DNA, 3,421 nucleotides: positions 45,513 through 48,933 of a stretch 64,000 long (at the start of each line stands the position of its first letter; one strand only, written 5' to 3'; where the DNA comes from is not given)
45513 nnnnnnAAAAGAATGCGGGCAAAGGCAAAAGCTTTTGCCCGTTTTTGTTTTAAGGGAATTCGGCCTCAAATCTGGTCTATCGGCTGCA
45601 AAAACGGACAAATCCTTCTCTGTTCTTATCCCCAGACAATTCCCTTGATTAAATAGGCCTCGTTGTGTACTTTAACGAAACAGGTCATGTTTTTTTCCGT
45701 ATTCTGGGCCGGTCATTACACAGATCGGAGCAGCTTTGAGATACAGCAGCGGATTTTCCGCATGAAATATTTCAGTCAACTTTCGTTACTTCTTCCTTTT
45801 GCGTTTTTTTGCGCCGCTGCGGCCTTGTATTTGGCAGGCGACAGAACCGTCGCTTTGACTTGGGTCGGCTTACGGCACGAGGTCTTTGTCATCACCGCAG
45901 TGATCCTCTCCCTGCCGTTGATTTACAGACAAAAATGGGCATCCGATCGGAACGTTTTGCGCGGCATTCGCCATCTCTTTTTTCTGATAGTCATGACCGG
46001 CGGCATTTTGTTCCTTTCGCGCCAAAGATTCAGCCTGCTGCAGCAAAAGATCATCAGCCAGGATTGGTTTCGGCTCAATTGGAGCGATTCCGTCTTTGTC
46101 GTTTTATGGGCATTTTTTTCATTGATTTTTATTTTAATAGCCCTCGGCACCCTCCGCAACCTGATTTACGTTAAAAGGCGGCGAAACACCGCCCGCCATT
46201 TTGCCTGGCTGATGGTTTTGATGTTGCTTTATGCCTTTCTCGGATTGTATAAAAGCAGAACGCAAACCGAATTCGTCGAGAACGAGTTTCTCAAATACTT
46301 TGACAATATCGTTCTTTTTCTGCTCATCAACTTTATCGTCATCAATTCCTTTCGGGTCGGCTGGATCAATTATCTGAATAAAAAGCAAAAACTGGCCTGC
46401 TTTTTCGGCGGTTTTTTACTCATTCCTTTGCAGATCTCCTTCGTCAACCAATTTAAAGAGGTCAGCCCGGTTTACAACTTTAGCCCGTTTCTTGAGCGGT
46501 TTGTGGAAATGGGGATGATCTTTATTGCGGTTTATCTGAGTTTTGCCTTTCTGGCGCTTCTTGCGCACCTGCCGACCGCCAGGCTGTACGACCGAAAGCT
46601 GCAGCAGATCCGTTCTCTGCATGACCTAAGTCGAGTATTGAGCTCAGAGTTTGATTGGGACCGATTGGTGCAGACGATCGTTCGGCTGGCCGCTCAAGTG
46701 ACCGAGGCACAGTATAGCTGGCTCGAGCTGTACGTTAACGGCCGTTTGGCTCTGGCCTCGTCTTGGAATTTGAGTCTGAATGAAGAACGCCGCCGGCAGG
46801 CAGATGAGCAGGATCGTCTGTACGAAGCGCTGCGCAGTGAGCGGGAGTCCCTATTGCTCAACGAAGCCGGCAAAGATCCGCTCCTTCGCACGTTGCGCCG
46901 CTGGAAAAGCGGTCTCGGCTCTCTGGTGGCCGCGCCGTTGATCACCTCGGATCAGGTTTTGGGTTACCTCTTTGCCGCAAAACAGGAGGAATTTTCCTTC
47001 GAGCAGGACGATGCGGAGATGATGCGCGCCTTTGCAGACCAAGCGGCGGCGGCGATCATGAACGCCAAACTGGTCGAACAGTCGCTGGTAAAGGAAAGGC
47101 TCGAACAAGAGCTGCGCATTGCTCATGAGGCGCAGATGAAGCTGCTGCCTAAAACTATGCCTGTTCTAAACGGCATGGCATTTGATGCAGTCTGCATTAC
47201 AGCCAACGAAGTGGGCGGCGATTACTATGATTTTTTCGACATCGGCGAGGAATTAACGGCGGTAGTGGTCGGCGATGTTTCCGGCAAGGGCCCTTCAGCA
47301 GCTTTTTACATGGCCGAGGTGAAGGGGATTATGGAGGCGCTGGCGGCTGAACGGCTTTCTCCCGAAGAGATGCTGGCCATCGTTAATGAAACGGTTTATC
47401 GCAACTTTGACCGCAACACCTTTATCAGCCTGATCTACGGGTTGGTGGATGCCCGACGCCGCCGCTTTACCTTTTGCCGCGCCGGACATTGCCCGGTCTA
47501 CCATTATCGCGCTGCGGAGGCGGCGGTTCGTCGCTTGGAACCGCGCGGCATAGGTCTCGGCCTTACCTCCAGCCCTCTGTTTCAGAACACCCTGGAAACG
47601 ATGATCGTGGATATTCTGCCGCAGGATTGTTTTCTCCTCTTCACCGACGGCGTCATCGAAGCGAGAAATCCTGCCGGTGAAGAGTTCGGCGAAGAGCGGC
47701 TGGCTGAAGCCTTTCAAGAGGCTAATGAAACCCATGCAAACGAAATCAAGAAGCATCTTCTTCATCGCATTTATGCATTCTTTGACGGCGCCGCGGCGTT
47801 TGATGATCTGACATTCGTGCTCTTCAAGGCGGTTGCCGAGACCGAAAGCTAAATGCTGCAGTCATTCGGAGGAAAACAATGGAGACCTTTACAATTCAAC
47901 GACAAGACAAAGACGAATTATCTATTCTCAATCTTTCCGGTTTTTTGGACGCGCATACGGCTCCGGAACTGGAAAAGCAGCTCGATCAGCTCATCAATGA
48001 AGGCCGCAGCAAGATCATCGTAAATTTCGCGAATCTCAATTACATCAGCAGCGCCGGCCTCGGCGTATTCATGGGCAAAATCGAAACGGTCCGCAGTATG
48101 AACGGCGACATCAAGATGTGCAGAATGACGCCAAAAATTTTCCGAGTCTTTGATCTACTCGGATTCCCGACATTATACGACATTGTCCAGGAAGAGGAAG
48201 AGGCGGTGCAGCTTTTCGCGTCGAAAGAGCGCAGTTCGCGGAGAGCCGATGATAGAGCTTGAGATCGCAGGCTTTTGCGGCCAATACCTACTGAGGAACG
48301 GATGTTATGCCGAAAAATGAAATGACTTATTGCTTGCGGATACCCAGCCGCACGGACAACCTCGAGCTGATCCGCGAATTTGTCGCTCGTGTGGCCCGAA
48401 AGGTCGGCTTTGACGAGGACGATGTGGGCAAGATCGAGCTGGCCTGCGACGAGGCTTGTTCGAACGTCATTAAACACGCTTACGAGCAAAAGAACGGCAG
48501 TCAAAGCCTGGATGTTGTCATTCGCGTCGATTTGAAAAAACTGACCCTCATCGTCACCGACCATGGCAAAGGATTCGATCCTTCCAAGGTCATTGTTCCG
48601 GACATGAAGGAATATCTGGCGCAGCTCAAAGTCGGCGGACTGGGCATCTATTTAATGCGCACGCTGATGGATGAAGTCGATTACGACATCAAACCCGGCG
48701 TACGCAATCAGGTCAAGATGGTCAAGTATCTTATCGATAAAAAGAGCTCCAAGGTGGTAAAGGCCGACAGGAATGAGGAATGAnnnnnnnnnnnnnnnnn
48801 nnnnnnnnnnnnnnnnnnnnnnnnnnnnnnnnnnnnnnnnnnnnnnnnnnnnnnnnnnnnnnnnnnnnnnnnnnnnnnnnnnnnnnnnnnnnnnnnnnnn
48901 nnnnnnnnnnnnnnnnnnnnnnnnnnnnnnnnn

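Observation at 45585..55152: Sigma-less partner-switching operon with four sensor PP2C phosphatases and an embedded B12-binding radical SAM enzyme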

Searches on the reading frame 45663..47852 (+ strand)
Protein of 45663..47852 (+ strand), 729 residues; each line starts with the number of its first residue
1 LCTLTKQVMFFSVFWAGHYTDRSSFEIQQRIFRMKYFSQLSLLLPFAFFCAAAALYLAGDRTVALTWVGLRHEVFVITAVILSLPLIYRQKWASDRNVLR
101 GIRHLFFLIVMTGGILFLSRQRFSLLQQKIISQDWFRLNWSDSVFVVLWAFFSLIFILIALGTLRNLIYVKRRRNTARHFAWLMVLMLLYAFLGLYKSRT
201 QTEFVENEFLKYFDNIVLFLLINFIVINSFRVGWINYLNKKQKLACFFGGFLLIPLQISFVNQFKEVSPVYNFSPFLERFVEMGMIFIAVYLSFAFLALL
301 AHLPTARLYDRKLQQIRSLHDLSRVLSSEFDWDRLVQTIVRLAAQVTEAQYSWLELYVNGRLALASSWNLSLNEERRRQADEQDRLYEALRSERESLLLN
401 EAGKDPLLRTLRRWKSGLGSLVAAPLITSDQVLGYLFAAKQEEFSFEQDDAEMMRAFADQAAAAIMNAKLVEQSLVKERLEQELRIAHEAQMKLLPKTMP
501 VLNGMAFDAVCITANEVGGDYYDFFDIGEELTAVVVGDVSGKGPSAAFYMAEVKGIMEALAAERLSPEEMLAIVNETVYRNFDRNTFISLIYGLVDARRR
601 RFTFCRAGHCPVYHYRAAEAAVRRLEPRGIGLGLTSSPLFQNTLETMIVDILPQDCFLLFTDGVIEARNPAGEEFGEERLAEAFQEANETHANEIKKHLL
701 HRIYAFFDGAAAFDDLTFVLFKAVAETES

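Call 3: search_protein_families(library=pfam, proteins=[window:45663-47852:+], max_evalue=0.01)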
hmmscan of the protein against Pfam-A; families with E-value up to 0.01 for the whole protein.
window:45663-47852:+ (729 aa): 4 families
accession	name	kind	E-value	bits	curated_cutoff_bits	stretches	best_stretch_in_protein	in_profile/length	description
PF07228.17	SpoIIE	-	5.4e-44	150.9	25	1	531-722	4-190/192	Stage II sporulation protein E (SpoIIE)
PF13185.12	GAF_2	-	4.3e-13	50.1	28.6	1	331-465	3-135/136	GAF domain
PF01590.32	GAF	-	8.2e-12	46.2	22.4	1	331-465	1-133/133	GAF domain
PF13492.12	GAF_3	-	4.3e-11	43.8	27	1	333-467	3-129/129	GAF domain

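Call 5: search_protein_families(library=ncbifam, proteins=[window:45663-47852:+], max_evalue=0.001)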
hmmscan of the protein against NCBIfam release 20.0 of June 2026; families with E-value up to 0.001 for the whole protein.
window:45663-47852:+ (729 aa): 4 families
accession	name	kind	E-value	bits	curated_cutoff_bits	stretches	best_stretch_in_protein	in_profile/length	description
NF045505.1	RR_RssB_Pseudo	equivalog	6.3e-14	51.8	700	1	480-691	152-365/394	two-component system response regulator RssB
TIGR02865.1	spore_II_E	equivalog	2.6e-08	32.4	490.8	1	507-722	556-762/764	stage II sporulation protein E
NF047786.1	his_kin_MadS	equivalog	1.1e-05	24.7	500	1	314-489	27-199/434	MadS family sensor histidine kinase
NF011958.0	PRK15429.1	equivalog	4.2e-05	22.4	830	1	317-483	188-363/692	formate hydrogenlyase transcriptional activator FlhA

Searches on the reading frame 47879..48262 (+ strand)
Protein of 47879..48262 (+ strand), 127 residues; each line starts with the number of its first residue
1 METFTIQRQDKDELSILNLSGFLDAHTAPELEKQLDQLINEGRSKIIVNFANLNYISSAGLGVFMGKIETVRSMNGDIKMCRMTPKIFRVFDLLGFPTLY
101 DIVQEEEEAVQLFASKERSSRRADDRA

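Call 3: search_protein_families(library=pfam, proteins=[window:47879-48262:+], max_evalue=0.01)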
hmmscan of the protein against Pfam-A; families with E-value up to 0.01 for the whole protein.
window:47879-48262:+ (127 aa): 2 families
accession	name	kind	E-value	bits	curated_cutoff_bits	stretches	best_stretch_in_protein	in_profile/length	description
PF01740.26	STAS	-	9.7e-16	57.9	22.6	1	7-109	3-106/106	STAS domain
PF13466.11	STAS_2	-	2.5e-10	40.8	29.2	1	17-96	1-79/80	STAS domain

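Call 5: search_protein_families(library=ncbifam, proteins=[window:47879-48262:+], max_evalue=0.001)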
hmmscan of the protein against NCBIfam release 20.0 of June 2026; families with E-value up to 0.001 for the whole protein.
window:47879-48262:+ (127 aa): 2 families
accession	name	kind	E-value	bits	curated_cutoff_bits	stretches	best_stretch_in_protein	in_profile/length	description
TIGR00377.1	ant_ant_sig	superfamily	1e-19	70.4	53.45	1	4-107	3-107/108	anti-sigma factor antagonist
TIGR02886.1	spore_II_AA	equivalog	1.7e-18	66.6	114.75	1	9-110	4-106/106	anti-sigma F factor antagonist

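Call 40: search_solved_structures(query=window:47879-48259:+, max_evalue=0.001, show_alignments=2)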
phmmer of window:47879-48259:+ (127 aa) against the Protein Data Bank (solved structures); distinct sequences matched with E-value up to 0.001: 10.
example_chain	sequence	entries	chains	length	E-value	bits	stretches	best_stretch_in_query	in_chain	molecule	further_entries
1th8_B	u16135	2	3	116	6.6e-17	64.9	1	6-111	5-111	Anti-sigma F factor antagonist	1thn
1tid_B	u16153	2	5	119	1.8e-16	63.4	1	6-111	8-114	Anti-sigma F factor antagonist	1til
1auz_A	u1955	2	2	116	1.4e-14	57.4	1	9-110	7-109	SPOIIAA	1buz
6m36_B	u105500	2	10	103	1.7e-12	50.6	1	9-103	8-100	Anti-sigma-B factor antagonist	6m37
1h4y_A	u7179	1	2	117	3.7e-08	36.7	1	13-109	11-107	ANTI-SIGMA F FACTOR ANTAGONIST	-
1h4x_A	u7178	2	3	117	7.1e-08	35.8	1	13-109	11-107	ANTI-SIGMA F FACTOR ANTAGONIST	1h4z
1sbo_A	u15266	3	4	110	7.3e-08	35.7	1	9-109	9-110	Putative anti-sigma factor antagonist TM1442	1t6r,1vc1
4hyl_A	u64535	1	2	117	7.1e-06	29.3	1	10-116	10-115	Stage II sporulation protein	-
4qtp_A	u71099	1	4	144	5.6e-05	26.4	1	4-98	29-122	Anti-sigma factor antagonist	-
2ka5_A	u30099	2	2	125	0.00041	23.6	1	26-109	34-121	Putative anti-sigma factor antagonist TM_1081 | Putative anti-sigma factor antagonist TM1081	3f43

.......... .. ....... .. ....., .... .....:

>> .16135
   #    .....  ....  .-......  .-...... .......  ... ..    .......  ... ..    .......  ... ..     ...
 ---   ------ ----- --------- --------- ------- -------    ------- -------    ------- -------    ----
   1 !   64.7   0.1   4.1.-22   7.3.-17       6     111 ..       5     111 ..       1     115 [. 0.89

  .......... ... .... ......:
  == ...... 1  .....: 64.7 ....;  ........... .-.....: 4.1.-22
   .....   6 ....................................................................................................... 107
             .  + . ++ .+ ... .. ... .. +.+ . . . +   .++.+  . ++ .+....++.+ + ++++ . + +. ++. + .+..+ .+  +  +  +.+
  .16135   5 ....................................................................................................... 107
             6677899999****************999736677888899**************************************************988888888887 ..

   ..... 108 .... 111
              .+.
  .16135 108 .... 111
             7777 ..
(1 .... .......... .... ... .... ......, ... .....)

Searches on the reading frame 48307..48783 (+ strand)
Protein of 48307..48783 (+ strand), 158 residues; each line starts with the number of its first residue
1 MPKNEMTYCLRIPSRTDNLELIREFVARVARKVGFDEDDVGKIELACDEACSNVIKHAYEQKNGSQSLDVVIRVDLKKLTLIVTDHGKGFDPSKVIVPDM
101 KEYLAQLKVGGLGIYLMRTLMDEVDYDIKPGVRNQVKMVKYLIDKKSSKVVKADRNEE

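Call 3: search_protein_families(library=pfam, proteins=[window:48307-48783:+], max_evalue=0.01)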
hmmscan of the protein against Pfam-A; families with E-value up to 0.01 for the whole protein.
window:48307-48783:+ (158 aa): 2 families
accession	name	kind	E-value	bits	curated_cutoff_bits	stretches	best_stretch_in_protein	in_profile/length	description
PF13581.12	HATPase_c_2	-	2.3e-30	105.6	27.4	1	12-140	1-127/127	Histidine kinase-like ATPase domain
PF02518.31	HATPase_c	-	5.3e-07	30.5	26.4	1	41-126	4-93/111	Histidine kinase-, DNA gyrase B-, and HSP90-like ATPase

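Call 5: search_protein_families(library=ncbifam, proteins=[window:48307-48783:+], max_evalue=0.001)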
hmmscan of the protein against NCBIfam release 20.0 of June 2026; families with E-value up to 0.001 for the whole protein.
window:48307-48783:+ (158 aa): 4 families
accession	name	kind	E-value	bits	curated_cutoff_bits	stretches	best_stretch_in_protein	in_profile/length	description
NF003144.0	PRK04069.1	equivalog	4.9e-29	100.8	145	1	4-148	4-149/161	anti-sigma B factor RsbW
TIGR01924.1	rsbW_low_gc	equivalog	1.1e-25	89.9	155.05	1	4-149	4-150/159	anti-sigma B factor RsbW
TIGR01925.2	spIIAB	equivalog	7.6e-16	58.3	135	1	10-141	5-135/137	anti-sigma F factor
NF041045.1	RsbA_anti_sig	subfamily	2.4e-09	36.9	210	1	14-130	186-292/303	anti-sigma factor RsbA family regulatory protein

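Call 39: search_solved_structures(query=window:48307-48780:+, max_evalue=0.001, show_alignments=2)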
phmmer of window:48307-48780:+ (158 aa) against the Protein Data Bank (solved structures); distinct sequences matched with E-value up to 0.001: 7.
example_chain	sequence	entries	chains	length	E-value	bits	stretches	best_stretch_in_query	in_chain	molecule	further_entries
6m36_A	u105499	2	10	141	1.5e-18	70.4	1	10-142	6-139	Serine-protein kinase RsbW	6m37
1til_A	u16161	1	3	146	3.9e-07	33.4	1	5-146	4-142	Anti-sigma F factor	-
1l0o_A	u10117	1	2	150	5e-07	33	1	5-146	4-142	Anti-sigma F factor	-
1th8_A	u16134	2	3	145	2.3e-06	30.9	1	5-129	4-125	Anti-sigma F factor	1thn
1tid_A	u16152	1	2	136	2.6e-06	30.7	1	5-127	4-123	Anti-sigma F factor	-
9qih_A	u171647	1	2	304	2.3e-05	27.6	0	76-142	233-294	SenB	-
7udk_A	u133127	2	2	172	0.00091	22.4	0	18-79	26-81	Designed helical repeat protein (DHR) RPB_LRP2_R4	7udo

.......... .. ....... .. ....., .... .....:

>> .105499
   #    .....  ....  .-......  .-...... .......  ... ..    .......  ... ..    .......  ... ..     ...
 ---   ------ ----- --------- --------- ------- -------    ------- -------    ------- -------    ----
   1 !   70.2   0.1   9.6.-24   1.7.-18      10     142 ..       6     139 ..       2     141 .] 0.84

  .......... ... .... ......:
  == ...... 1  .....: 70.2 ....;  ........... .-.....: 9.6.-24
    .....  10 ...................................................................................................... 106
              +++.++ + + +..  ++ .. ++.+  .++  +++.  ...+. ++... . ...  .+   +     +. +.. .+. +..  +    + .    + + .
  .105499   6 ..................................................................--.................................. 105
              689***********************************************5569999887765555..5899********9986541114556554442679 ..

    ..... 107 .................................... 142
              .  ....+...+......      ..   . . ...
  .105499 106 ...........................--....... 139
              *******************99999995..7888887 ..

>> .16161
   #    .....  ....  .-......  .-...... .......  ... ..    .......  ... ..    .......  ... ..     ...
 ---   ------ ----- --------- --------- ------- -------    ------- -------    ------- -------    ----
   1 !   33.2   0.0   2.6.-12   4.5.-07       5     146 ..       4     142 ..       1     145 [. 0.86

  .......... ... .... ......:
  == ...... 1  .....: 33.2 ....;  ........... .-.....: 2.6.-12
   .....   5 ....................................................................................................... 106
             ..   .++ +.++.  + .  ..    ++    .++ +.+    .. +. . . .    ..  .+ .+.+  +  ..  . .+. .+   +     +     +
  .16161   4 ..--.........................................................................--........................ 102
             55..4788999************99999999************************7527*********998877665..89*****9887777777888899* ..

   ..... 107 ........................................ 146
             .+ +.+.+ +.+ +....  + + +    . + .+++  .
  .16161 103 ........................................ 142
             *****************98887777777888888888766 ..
